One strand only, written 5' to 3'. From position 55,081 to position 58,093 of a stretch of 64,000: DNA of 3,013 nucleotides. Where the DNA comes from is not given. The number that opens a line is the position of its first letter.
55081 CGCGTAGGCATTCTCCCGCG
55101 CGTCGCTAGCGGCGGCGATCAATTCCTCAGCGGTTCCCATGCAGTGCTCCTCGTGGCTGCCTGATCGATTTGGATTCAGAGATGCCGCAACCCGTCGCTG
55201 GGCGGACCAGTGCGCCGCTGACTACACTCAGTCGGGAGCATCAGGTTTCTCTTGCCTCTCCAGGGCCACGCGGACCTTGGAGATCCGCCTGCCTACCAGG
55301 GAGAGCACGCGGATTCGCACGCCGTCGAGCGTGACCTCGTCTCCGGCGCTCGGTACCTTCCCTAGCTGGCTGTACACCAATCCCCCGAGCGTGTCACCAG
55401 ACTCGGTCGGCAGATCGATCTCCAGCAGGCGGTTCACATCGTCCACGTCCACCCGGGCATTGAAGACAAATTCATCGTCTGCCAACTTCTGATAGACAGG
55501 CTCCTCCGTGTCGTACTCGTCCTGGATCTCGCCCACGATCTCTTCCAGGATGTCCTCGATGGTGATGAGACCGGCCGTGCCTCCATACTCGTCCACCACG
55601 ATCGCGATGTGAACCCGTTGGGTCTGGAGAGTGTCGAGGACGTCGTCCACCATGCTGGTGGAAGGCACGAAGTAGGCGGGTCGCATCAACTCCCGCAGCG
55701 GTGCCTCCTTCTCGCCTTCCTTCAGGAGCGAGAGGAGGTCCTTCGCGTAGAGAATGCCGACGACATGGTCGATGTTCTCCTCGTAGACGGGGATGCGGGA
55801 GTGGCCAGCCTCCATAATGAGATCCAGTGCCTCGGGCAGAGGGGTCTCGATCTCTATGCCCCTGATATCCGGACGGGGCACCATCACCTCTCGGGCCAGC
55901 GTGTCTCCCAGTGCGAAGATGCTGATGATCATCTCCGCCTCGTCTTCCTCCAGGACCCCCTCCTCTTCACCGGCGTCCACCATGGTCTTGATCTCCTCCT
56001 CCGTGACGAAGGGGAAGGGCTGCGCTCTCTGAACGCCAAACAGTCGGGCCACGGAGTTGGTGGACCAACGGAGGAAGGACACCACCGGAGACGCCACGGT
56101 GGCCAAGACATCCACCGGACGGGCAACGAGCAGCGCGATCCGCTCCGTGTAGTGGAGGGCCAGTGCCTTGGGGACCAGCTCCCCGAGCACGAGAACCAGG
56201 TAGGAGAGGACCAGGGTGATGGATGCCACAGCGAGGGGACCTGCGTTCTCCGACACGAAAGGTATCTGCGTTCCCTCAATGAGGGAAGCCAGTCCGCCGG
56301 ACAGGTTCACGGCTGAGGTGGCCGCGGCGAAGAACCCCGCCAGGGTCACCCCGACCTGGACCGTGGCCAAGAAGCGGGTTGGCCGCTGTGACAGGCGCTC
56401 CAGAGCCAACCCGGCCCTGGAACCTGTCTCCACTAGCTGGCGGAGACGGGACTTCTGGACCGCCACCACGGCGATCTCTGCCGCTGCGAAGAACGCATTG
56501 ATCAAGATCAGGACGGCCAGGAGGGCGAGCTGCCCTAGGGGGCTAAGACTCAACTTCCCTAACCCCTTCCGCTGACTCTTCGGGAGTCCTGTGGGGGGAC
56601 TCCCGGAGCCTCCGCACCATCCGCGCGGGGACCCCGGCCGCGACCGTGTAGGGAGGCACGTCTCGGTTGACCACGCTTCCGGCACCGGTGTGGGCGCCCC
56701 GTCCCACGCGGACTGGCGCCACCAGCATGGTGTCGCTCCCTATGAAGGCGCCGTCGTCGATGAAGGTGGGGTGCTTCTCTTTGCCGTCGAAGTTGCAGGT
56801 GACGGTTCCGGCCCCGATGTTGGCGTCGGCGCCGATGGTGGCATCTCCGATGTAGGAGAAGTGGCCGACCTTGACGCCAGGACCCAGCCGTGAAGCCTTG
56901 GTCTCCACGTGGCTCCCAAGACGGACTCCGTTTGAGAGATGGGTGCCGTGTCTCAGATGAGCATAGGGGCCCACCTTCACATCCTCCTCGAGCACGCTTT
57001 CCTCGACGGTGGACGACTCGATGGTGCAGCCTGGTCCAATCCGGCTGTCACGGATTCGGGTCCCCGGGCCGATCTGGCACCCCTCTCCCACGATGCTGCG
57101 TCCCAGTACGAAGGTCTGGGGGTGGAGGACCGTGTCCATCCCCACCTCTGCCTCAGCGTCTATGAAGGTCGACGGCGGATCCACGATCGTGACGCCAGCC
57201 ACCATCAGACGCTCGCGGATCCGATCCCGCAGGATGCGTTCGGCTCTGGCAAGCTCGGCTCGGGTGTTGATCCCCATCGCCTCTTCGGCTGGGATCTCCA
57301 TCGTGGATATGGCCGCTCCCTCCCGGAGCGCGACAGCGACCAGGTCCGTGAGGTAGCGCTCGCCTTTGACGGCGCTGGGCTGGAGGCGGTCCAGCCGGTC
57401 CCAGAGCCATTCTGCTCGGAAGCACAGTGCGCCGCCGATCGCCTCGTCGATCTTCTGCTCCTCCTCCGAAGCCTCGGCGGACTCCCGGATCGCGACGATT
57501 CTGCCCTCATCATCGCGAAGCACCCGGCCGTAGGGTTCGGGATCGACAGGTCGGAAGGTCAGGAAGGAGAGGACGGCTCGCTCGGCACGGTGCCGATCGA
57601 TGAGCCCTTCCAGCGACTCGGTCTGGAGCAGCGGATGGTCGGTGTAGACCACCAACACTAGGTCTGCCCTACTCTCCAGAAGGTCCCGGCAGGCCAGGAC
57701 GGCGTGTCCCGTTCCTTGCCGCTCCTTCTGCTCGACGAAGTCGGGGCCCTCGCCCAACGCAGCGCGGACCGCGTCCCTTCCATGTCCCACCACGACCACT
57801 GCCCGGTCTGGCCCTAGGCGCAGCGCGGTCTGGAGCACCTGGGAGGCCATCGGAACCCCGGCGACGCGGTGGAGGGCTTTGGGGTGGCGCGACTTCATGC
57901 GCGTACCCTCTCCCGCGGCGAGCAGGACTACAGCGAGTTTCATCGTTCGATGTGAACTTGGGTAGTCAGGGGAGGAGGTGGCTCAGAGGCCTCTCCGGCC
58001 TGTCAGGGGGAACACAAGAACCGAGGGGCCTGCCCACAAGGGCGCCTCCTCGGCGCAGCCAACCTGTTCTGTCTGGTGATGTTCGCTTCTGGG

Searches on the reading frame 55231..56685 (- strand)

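Call 61: search_protein_families(library=pfam, proteins=[window:55231-56685:-], max_evalue=0.00001)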
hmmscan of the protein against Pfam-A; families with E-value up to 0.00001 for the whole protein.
window:55231-56685:- (485 aa): 3 families
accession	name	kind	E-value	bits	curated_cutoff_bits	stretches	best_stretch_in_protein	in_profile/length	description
PF01595.25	CNNM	-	1.5e-48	165.3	28.4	1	56-249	3-181/181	Cyclin M transmembrane N-terminal domain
PF03471.22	CorC_HlyC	-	2e-21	76.2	27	1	400-475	2-79/81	Transporter associated domain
PF00571.33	CBS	-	1.7e-18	67.1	24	2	266-322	3-56/57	CBS domain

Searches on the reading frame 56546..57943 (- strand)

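Call 61: search_protein_families(library=pfam, proteins=[window:56546-57943:-], max_evalue=0.00001)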
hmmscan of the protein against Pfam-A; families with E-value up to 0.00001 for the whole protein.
window:56546-57943:- (466 aa): 6 families
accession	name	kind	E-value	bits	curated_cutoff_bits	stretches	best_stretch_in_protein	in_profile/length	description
PF00132.30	Hexapep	-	2.2e-28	97.2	27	1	352-381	3-33/36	Bacterial transferase hexapeptide (six repeats)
PF12804.13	NTP_transf_3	-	3.2e-19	70.1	27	1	5-134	1-127/160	MobA-like NTP transferase domain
PF25084.1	LbH_EIF2B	-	1.3e-13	51.3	54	1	260-346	17-103/105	EIF2B subunit epsilon LbH domain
PF00483.29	NTP_transferase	-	8.9e-12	45.5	21.2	1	5-190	2-195/245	Nucleotidyl transferase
PF24894.1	Hexapep_GlmU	-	5.3e-10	39.8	23.3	0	296-366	15-84/104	GlmU-like, C-terminal hexapeptide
PF01128.25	IspD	-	6.9e-08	32.9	27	1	4-120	2-119/221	2-C-methyl-D-erythritol 4-phosphate cytidylyltransferase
